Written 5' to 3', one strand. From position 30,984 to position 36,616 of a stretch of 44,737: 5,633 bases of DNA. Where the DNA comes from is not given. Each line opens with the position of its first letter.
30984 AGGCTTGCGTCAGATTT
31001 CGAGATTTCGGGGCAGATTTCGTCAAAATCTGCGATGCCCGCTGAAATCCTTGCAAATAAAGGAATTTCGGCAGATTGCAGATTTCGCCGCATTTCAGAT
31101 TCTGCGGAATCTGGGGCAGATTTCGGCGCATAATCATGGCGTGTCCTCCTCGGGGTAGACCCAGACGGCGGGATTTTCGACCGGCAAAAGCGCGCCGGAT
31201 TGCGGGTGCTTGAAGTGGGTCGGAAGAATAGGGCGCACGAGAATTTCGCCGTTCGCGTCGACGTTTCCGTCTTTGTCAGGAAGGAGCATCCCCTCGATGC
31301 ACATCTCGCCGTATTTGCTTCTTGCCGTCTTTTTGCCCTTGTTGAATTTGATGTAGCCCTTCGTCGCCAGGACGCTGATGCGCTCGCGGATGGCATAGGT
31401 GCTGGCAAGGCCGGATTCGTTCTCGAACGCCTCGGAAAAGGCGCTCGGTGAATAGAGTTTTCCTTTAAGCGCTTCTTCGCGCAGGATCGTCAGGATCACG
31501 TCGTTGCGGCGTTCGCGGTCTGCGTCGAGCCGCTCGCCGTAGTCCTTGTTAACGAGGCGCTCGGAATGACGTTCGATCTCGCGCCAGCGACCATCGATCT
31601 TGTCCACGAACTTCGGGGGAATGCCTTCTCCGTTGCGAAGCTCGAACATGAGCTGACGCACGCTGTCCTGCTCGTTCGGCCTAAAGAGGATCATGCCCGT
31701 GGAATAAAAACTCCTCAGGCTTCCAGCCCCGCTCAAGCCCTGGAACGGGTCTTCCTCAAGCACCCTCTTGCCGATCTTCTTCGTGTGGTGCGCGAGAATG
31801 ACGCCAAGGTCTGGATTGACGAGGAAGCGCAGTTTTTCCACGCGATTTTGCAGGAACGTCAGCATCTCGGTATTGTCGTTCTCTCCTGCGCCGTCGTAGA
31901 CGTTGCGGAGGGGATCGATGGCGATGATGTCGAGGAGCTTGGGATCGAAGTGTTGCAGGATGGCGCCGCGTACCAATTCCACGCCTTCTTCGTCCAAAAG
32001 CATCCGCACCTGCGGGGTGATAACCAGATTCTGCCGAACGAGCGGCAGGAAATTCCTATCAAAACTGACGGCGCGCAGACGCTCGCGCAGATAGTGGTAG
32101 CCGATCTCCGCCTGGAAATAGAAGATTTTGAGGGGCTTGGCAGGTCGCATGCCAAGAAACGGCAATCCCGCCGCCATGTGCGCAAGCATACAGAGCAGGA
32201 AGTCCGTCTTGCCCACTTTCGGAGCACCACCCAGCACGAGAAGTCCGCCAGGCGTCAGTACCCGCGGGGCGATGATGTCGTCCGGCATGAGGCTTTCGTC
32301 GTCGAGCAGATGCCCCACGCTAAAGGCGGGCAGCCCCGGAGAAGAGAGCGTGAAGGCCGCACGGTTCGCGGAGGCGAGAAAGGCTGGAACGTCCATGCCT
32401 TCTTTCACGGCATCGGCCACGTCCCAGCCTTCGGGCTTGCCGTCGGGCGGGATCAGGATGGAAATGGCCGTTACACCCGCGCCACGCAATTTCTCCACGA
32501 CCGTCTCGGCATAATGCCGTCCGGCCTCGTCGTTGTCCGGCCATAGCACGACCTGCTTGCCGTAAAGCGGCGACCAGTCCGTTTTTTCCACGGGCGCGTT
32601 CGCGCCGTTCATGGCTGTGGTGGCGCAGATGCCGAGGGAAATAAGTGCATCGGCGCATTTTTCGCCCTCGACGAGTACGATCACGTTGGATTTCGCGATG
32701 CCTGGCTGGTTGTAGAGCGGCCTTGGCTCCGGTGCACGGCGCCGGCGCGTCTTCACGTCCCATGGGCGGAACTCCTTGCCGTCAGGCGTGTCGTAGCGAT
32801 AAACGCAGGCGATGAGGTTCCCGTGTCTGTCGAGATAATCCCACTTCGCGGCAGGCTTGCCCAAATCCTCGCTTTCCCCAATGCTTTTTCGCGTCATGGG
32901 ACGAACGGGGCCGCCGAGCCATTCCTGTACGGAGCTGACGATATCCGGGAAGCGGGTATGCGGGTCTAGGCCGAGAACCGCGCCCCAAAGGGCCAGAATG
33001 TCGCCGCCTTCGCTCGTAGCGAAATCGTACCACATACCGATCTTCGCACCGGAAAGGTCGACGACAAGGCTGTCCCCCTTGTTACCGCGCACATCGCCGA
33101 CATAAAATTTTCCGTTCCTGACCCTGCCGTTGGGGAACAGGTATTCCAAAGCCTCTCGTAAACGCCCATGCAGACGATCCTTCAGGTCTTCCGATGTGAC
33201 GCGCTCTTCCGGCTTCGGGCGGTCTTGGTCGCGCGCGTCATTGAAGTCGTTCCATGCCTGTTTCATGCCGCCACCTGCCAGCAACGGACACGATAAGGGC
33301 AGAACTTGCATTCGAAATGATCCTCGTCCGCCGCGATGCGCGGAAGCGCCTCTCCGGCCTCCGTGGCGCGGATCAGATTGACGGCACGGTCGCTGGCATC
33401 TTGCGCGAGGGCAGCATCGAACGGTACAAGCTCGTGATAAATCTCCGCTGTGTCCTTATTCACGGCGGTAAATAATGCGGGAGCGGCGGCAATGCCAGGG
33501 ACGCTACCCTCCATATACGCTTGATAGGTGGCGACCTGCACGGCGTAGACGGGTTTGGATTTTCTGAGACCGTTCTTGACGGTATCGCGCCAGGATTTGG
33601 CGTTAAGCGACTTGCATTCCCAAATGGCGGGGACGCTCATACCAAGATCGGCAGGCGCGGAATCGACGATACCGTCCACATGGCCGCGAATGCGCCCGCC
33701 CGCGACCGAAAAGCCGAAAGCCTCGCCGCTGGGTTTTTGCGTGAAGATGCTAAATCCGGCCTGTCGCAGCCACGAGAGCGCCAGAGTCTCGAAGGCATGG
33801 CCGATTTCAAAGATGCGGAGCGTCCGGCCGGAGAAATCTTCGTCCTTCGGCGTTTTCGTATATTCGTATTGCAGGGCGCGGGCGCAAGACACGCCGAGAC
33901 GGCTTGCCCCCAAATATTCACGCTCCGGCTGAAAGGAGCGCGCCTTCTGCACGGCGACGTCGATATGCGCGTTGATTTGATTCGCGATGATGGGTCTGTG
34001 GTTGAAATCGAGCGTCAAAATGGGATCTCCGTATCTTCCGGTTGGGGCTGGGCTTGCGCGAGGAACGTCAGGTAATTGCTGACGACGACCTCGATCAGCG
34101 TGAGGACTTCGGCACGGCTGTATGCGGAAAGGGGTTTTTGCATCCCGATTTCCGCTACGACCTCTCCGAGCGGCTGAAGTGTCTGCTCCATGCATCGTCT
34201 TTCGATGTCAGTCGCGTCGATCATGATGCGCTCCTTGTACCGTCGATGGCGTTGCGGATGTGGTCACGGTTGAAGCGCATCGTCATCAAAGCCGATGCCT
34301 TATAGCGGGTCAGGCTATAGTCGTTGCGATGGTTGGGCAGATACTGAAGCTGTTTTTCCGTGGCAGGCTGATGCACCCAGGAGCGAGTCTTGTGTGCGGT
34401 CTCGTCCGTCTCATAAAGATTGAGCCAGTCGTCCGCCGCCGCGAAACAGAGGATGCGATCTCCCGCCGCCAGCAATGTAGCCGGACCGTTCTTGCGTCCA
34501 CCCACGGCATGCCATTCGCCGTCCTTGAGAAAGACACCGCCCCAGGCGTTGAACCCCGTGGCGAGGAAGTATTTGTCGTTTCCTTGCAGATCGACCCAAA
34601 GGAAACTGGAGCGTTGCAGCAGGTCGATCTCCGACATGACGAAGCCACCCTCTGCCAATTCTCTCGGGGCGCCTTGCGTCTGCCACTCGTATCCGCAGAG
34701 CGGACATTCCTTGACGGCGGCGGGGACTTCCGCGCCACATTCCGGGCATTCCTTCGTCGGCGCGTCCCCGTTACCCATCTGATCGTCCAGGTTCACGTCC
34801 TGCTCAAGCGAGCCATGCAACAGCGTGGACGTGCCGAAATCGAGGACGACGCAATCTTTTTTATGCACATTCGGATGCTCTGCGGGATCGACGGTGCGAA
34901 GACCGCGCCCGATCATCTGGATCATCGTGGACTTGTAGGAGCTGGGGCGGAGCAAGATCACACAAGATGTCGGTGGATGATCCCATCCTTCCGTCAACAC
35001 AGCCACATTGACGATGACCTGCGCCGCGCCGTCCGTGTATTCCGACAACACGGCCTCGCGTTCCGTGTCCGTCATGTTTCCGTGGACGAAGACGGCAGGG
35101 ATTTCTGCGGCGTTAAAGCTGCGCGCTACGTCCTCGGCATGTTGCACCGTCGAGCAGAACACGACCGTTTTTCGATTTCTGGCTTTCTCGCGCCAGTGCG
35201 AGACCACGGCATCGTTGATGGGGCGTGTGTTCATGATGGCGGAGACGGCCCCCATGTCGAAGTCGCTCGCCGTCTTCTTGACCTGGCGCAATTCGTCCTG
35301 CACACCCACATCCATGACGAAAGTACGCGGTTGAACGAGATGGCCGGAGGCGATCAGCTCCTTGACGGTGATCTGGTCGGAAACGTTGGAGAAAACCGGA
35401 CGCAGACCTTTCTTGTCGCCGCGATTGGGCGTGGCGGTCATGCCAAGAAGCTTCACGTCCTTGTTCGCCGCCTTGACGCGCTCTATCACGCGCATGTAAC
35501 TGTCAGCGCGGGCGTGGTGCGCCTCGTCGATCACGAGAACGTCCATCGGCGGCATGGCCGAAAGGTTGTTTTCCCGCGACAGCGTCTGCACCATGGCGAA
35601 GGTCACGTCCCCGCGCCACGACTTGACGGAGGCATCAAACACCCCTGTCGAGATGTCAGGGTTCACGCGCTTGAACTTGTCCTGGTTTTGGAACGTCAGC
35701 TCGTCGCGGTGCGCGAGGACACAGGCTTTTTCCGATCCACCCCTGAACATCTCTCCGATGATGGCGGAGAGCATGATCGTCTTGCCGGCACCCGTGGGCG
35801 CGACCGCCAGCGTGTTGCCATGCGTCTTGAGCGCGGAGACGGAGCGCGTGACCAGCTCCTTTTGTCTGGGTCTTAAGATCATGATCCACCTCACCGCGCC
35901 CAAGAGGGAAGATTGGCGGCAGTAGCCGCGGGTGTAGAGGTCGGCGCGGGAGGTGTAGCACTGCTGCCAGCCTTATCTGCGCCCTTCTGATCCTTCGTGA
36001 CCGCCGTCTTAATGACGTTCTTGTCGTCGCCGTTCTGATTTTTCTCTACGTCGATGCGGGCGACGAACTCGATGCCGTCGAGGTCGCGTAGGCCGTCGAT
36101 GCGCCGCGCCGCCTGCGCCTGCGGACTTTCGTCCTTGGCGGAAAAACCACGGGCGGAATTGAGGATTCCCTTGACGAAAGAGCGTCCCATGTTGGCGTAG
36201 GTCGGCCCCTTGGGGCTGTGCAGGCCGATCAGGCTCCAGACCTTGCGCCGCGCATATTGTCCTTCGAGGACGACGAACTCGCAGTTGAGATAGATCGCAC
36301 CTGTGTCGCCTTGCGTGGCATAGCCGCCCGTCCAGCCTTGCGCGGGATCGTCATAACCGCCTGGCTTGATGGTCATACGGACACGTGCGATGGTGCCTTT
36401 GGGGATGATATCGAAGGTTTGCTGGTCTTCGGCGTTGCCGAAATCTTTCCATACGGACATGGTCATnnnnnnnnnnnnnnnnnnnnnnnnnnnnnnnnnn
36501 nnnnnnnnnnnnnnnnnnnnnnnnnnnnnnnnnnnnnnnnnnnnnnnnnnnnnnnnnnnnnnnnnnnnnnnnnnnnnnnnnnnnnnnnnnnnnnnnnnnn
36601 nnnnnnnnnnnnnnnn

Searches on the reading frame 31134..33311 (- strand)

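Call 19: search_protein_families(library=phrogs, proteins=[window:31134-33311:-], max_evalue=0.00001)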
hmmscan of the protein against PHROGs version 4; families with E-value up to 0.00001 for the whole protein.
window:31134-33311:- (725 aa): 10 families
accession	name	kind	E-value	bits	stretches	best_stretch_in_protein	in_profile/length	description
phrog_13004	-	unknown function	8.5e-125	417.3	1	41-583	10-361/363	-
phrog_239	-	DNA, RNA and nucleotide metabolism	7.6e-63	214.6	1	41-721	35-749/801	DNA primase/helicase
phrog_6088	-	DNA, RNA and nucleotide metabolism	1.2e-36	127.5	1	118-318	121-301/772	DNA primase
phrog_3123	-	unknown function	9.8e-16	58.4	1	349-554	335-549/583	-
phrog_906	-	DNA, RNA and nucleotide metabolism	1.9e-12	47.8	1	343-513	515-675/872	DNA polymerase/primase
phrog_47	-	DNA, RNA and nucleotide metabolism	1.4e-11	44.7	1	160-304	187-324/947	DNA primase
phrog_38526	-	unknown function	9.9e-10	39.7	1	598-665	21-88/102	-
phrog_2597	-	DNA, RNA and nucleotide metabolism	8.4e-07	28.9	1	336-512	349-516/747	DNA primase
phrog_4762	-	unknown function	1.2e-06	27.8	1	189-265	74-153/822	-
phrog_25693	-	unknown function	2.8e-06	27.2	0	342-512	37-211/405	-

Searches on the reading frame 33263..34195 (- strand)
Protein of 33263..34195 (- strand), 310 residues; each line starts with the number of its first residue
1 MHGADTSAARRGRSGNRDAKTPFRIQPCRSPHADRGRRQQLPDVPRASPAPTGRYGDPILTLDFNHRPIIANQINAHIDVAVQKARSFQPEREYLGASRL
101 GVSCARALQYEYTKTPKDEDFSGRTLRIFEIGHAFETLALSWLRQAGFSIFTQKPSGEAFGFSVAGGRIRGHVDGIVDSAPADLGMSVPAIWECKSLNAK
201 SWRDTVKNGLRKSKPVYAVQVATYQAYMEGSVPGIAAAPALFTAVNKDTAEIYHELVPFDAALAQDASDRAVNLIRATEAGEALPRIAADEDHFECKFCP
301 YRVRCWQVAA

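Call 19: search_protein_families(library=phrogs, proteins=[window:33263-34195:-], max_evalue=0.00001)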
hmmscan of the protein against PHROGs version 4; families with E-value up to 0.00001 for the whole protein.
window:33263-34195:- (310 aa): 3 families
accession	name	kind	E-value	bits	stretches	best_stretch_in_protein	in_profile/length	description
phrog_1990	-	DNA, RNA and nucleotide metabolism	3.3e-72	244.3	1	66-307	9-237/290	Cas4-domain exonuclease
phrog_1706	-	DNA, RNA and nucleotide metabolism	1.7e-08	35.3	1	82-307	37-244/293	CRISPR/Cas system associated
phrog_2506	-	DNA, RNA and nucleotide metabolism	1.1e-06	29.1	0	91-307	90-335/342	exonuclease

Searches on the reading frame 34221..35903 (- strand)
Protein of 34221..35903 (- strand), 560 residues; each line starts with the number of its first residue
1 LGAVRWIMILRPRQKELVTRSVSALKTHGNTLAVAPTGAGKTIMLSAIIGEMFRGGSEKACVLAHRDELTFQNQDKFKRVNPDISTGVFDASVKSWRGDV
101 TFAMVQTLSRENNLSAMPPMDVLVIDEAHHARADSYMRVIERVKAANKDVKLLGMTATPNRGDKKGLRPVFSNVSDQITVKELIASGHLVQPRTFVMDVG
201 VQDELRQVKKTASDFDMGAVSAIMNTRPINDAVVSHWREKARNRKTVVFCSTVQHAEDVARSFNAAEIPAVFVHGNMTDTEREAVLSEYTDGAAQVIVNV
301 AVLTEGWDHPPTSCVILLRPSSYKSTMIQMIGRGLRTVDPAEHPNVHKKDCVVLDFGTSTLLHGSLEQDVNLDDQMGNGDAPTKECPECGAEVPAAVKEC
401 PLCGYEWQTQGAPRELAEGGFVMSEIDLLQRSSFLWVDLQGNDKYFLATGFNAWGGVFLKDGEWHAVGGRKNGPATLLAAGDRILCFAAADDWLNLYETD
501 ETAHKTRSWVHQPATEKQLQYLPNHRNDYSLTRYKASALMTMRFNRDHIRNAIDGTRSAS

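Call 19: search_protein_families(library=phrogs, proteins=[window:34221-35903:-], max_evalue=0.00001)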
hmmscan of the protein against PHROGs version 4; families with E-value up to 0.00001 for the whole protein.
window:34221-35903:- (560 aa): 5 families
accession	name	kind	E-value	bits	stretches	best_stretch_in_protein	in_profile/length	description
phrog_16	-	DNA, RNA and nucleotide metabolism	1.2e-94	319.3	1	8-535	271-719/986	DNA helicase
phrog_9690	-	DNA, RNA and nucleotide metabolism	5.7e-21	75.8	1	120-348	41-260/306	DNA helicase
phrog_62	-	DNA, RNA and nucleotide metabolism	6.2e-13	48.1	1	8-161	695-851/1881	DNA helicase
phrog_16694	-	unknown function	6.9e-10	38.5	1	190-340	509-663/1010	-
phrog_2488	-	DNA, RNA and nucleotide metabolism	3.3e-07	30.4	0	11-79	20-93/579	DNA helicase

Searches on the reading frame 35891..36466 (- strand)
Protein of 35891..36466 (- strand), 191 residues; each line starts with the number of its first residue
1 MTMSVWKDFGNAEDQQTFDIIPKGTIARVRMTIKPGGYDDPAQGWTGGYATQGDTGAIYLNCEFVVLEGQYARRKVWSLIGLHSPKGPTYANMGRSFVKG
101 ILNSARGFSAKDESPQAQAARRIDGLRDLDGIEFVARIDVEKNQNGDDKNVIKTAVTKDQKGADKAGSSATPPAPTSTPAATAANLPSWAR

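Call 19: search_protein_families(library=phrogs, proteins=[window:35891-36466:-], max_evalue=0.00001)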
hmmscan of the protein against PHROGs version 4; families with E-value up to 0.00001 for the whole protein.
window:35891-36466:- (191 aa): 1 family
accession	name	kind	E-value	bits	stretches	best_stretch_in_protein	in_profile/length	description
phrog_2300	-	unknown function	1e-43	151.5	1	7-191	31-201/347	-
